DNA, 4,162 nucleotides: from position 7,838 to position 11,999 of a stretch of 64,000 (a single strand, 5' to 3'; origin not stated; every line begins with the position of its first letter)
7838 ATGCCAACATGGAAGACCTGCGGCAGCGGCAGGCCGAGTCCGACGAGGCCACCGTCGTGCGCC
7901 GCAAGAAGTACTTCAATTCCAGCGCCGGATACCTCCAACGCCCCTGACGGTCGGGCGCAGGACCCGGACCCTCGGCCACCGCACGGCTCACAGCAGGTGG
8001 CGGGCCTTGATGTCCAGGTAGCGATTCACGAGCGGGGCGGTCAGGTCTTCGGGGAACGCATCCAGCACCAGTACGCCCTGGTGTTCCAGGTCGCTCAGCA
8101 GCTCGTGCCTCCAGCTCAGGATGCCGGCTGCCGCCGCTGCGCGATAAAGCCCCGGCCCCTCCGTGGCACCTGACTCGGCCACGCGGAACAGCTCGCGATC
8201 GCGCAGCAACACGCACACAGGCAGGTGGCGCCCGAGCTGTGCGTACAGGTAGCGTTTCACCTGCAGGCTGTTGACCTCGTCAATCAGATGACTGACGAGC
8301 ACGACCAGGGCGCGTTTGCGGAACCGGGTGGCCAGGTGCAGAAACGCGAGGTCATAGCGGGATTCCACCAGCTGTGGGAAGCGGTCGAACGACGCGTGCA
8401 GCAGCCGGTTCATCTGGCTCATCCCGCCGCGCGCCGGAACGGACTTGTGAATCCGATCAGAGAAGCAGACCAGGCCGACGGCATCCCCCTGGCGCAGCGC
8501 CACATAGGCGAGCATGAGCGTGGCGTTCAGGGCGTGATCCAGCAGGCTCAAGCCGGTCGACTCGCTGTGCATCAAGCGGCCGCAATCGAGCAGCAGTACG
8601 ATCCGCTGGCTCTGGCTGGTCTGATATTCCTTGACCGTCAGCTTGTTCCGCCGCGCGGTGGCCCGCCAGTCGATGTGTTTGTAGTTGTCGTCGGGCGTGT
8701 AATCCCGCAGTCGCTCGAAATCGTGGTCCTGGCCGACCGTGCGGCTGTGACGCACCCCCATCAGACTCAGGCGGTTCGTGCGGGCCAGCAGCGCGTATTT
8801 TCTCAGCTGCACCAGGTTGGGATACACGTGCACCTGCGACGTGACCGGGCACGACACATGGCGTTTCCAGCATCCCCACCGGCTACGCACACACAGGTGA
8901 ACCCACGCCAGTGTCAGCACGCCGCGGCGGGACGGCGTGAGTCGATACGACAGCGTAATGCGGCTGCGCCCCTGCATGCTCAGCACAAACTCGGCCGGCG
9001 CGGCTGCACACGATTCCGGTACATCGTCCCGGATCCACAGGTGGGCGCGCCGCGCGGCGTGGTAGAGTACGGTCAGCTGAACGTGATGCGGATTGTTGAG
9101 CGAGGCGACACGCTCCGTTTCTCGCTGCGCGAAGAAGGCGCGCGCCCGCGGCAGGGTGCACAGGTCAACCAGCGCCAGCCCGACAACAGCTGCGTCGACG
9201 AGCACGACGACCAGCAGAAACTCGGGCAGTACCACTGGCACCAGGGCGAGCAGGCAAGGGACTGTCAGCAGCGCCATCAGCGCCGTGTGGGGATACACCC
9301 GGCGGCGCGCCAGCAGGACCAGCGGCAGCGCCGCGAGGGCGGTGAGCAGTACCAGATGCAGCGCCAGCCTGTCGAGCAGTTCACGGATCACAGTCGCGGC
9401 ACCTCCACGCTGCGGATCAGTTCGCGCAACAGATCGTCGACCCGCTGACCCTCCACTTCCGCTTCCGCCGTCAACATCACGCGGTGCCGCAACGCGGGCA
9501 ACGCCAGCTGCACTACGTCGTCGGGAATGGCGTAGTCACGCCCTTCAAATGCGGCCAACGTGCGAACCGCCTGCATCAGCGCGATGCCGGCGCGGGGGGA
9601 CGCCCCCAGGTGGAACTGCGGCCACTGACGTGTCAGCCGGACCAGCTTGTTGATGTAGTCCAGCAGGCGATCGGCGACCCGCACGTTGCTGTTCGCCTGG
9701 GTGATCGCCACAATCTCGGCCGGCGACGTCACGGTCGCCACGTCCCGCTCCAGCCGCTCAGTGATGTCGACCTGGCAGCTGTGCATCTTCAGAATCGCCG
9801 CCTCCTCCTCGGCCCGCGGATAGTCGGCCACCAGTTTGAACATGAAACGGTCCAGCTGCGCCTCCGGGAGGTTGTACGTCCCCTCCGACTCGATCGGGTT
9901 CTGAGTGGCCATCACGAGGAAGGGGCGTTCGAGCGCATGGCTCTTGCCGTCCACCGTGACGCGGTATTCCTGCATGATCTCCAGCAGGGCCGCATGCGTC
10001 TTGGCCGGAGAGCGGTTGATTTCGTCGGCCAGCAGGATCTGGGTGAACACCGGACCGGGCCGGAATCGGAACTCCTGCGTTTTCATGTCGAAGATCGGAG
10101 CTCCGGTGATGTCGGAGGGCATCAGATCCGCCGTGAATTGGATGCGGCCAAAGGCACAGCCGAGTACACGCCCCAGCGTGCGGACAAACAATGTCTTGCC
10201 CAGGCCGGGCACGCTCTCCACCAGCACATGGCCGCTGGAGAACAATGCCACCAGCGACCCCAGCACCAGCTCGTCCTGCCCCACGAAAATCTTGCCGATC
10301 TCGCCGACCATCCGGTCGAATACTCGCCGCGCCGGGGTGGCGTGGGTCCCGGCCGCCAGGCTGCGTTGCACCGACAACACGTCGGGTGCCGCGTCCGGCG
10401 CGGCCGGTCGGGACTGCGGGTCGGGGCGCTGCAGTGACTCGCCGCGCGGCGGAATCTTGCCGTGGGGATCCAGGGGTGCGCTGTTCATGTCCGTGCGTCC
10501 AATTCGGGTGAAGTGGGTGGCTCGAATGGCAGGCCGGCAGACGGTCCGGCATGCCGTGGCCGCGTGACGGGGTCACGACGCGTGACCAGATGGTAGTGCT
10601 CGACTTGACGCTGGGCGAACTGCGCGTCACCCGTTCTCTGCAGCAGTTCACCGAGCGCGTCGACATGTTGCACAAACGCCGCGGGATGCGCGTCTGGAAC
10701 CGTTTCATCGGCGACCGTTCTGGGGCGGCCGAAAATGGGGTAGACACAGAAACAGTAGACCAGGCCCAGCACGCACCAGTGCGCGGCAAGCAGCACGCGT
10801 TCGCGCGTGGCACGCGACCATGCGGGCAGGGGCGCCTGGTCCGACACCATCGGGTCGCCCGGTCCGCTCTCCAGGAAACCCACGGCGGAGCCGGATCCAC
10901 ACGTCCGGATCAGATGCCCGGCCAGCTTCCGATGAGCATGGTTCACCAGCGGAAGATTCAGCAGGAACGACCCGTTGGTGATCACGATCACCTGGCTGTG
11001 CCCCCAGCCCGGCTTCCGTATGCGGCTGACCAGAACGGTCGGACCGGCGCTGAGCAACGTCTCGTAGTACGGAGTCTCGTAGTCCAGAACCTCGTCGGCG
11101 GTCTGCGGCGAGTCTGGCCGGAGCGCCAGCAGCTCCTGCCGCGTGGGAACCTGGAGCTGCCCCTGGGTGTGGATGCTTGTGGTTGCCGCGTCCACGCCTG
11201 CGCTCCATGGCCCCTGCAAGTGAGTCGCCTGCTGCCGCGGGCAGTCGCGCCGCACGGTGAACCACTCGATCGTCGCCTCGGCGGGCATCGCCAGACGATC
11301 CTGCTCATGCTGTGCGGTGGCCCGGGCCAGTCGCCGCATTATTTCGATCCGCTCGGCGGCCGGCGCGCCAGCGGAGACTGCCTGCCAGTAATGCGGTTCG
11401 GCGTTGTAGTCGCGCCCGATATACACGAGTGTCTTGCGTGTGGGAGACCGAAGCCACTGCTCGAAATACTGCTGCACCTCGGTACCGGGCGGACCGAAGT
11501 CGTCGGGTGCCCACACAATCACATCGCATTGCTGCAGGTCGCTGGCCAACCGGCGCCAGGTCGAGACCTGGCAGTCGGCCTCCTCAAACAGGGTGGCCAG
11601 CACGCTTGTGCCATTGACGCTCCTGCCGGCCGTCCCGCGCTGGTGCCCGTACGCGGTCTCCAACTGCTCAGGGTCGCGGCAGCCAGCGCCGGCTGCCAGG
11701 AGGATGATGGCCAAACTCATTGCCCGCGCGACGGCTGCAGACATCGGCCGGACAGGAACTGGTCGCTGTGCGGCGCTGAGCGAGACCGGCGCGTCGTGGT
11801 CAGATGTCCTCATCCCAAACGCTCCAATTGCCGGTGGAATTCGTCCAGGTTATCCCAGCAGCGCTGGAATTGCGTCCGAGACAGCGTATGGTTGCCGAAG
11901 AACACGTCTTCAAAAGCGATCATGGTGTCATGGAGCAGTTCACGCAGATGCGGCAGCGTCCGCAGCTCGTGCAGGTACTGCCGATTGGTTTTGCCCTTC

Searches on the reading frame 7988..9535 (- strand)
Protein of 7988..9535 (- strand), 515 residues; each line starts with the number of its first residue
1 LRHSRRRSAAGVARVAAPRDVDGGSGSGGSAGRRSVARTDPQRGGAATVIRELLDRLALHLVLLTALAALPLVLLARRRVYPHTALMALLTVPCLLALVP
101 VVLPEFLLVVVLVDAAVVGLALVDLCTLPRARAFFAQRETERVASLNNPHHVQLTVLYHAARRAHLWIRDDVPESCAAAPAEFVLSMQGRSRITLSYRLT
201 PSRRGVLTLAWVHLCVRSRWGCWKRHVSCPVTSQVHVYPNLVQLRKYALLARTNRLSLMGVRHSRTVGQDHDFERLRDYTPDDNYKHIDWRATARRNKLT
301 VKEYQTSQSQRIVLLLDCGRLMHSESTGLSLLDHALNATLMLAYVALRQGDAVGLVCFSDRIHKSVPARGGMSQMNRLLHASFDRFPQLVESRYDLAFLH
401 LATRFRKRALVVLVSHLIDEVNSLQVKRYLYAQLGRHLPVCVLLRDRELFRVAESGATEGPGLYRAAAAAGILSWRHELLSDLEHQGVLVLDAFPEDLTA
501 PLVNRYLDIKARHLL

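Call 95: search_protein_families(library=pfam, proteins=[window:7988-9535:-], max_evalue=0.0001)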
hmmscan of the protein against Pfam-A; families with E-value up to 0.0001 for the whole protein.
window:7988-9535:- (515 aa): 1 family
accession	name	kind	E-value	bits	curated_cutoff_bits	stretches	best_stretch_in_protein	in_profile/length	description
PF01882.25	DUF58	-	1.7e-27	96.5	23.4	1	276-449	2-173/216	Protein of unknown function DUF58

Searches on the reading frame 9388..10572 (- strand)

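Call 95: search_protein_families(library=pfam, proteins=[window:9388-10572:-], max_evalue=0.0001)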
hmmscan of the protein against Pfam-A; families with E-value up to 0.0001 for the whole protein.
window:9388-10572:- (394 aa): 4 families
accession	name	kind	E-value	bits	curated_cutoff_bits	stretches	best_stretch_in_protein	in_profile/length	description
PF07726.17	AAA_3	-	4.7e-62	208.1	27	1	115-245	1-131/131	ATPase family associated with various cellular activities (AAA)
PF17863.7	AAA_lid_2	-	3.3e-22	78.4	22.7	1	314-384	3-73/74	AAA lid domain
PF07728.20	AAA_5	-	9.4e-10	39.1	22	1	117-243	3-139/139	AAA domain (dynein-related subfamily)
PF20030.5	bpMoxR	-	8.1e-05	22.2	27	0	88-262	6-179/205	MoxR domain in the MoxR-vWA-beta-propeller ternary systems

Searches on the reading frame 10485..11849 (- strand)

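Call 95: search_protein_families(library=pfam, proteins=[window:10485-11849:-], max_evalue=0.0001)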
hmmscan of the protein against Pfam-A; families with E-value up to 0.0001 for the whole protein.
window:10485-11849:- (454 aa): 1 family
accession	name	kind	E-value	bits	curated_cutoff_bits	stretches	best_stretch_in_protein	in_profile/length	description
PF14258.12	DUF4350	-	8.9e-10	39.6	30.4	1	77-313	5-180/181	Domain of unknown function (DUF4350)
